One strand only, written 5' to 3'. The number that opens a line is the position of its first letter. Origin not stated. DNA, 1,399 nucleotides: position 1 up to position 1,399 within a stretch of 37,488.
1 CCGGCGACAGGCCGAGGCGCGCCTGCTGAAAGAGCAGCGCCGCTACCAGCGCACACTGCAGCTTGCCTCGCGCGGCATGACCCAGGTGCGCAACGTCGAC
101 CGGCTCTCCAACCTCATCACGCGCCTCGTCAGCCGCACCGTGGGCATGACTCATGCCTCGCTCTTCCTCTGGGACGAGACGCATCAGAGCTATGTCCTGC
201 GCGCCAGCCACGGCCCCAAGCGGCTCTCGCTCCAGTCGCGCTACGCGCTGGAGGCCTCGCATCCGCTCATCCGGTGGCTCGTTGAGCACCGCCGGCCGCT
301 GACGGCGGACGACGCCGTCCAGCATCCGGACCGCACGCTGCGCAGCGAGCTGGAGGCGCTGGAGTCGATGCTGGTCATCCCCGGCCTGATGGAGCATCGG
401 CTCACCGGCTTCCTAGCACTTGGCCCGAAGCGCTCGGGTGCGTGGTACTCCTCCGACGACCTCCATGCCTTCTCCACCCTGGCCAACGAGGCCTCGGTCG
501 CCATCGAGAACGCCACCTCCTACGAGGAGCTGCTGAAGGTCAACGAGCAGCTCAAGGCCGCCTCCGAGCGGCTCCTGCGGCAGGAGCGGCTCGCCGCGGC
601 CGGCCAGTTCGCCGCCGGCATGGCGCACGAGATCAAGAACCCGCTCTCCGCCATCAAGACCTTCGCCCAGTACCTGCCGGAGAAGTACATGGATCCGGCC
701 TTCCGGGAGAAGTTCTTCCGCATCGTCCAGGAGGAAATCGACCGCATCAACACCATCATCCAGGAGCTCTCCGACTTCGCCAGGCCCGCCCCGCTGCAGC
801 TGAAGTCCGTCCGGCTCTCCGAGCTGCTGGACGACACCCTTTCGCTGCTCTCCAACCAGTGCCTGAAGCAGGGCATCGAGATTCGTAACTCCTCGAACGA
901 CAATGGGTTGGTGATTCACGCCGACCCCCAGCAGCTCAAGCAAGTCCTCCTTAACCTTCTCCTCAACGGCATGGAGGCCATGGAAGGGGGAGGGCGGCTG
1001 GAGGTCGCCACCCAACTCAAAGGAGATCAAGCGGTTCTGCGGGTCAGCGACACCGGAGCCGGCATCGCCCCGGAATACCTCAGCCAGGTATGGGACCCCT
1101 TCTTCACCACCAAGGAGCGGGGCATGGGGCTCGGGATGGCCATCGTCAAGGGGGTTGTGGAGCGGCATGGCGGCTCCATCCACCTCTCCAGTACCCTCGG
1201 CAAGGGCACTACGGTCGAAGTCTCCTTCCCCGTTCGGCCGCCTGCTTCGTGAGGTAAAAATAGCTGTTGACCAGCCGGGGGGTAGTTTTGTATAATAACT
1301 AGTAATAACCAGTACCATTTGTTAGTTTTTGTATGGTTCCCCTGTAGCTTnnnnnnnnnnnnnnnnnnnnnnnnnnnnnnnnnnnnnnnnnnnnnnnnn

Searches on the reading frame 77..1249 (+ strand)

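Call 46: search_protein_families(library=pfam, proteins=[window:77-1249:+], max_evalue=0.00001)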
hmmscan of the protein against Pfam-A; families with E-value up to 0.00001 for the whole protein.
window:77-1249:+ (391 aa): 5 families
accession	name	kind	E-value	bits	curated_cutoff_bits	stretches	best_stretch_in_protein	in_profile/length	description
PF02518.31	HATPase_c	-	4.2e-26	92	26.4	1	283-387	2-110/111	Histidine kinase-, DNA gyrase B-, and HSP90-like ATPase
PF13492.12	GAF_3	-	1.2e-14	55.2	27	1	14-145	9-129/129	GAF domain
PF00512.31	HisKA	-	2.1e-14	53.7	26.9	1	176-236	3-62/66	His Kinase A (phospho-acceptor) domain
PF13185.12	GAF_2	-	1.4e-10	41.9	28.6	1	5-144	2-136/136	GAF domain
PF01590.32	GAF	-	8.9e-09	36.4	22.4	1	7-143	2-133/133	GAF domain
